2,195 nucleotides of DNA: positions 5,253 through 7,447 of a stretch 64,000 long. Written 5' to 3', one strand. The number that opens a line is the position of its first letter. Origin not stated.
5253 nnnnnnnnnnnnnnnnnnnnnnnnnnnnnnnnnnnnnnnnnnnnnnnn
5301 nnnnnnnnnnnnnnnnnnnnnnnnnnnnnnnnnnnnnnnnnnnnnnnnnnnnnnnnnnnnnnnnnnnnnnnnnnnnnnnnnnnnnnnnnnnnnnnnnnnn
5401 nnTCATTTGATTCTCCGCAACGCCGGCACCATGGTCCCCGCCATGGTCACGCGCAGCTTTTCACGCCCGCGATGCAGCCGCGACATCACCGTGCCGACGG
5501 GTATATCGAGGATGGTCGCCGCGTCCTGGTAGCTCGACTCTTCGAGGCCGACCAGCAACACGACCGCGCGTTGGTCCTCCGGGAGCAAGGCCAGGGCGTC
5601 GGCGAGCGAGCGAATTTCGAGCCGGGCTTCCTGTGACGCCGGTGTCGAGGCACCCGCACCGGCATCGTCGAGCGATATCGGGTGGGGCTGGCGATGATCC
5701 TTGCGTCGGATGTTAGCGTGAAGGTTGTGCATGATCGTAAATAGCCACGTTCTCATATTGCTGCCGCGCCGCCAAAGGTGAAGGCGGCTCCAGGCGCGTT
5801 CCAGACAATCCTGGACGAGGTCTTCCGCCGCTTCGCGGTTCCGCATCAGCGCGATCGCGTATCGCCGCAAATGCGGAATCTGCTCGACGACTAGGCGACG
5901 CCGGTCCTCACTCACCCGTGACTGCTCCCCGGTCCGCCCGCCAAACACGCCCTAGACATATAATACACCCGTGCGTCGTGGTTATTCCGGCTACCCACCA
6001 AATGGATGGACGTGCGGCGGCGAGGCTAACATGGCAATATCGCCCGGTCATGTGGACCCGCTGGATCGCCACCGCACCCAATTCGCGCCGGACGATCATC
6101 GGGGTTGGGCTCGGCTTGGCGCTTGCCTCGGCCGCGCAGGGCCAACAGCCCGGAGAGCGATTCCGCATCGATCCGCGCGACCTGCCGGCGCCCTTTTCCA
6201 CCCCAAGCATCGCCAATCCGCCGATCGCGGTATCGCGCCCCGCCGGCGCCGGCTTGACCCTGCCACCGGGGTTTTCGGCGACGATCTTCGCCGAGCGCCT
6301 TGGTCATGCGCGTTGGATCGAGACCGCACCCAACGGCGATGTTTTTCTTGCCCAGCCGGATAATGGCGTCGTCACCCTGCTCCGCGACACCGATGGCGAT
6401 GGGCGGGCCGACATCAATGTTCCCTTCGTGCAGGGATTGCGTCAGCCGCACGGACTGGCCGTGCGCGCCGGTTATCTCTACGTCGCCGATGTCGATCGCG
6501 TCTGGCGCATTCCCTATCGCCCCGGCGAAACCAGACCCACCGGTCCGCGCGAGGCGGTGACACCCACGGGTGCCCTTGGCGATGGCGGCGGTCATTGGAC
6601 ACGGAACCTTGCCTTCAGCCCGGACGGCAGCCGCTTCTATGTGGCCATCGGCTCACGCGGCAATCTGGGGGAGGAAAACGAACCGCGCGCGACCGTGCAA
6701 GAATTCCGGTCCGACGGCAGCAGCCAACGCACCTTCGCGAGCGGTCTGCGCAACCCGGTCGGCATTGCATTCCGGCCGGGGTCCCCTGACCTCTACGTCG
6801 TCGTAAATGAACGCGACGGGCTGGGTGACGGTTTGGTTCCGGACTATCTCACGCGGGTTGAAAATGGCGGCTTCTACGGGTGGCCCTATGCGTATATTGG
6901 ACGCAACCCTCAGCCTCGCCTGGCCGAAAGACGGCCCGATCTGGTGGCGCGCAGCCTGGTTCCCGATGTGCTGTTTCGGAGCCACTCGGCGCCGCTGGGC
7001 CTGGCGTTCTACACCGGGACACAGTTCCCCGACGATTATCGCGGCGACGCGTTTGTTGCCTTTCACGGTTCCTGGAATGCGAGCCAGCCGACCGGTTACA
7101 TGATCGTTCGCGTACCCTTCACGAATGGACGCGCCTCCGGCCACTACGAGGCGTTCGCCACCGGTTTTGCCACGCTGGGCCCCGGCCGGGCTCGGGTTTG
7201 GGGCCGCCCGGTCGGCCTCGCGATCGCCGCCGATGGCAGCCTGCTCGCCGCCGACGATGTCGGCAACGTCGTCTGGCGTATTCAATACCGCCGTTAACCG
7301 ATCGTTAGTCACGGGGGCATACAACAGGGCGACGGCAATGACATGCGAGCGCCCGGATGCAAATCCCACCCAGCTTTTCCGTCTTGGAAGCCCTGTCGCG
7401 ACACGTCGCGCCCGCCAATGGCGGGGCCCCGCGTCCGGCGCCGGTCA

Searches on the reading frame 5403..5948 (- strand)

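Call 57: search_protein_families(library=pfam, proteins=[window:5403-5948:-], max_evalue=0.001)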
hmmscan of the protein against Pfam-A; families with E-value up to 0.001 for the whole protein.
window:5403-5948:- (181 aa): 4 families
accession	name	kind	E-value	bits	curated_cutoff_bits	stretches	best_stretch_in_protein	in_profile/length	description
PF22029.2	PhyR_sigma2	-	7.8e-21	74.3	27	1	21-74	2-55/55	Sigma2 domain of PhyR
PF08281.18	Sigma70_r4_2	-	2.8e-17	62.5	25.7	1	113-165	2-54/54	Sigma-70, region 4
PF04542.20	Sigma70_r2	-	3.8e-12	46.3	24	1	24-85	6-69/71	Sigma-70 region 2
PF04545.22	Sigma70_r4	-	1.8e-10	40.6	24.1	1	118-166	1-49/50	Sigma-70, region 4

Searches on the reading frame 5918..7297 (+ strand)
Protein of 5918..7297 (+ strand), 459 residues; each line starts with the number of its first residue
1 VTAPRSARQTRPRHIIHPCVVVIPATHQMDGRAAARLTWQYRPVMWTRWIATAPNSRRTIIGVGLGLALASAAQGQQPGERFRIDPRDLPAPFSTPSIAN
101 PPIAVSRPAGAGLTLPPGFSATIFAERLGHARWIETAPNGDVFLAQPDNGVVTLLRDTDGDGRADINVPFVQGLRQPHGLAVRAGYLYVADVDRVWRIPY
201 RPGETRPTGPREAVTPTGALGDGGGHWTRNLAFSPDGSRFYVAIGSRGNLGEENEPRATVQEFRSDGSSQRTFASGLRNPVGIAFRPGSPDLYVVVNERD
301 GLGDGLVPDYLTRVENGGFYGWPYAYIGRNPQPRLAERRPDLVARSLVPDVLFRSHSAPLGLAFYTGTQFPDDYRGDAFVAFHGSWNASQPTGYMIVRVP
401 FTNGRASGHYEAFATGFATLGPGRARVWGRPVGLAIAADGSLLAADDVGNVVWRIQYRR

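Call 57: search_protein_families(library=pfam, proteins=[window:5918-7297:+], max_evalue=0.001)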
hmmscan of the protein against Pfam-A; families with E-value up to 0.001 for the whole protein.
window:5918-7297:+ (459 aa): 3 families
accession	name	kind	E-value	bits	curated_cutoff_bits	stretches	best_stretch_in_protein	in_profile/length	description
PF07995.17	GSDH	-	2.8e-12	47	25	1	226-381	114-276/332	Glucose / Sorbosone dehydrogenase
PF23500.1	DUF7133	-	1.2e-05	25.2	27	0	147-192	56-101/385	Domain of unknown function (DUF7133)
PF01436.27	NHL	-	0.00016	22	20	0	174-193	1-21/28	NHL repeat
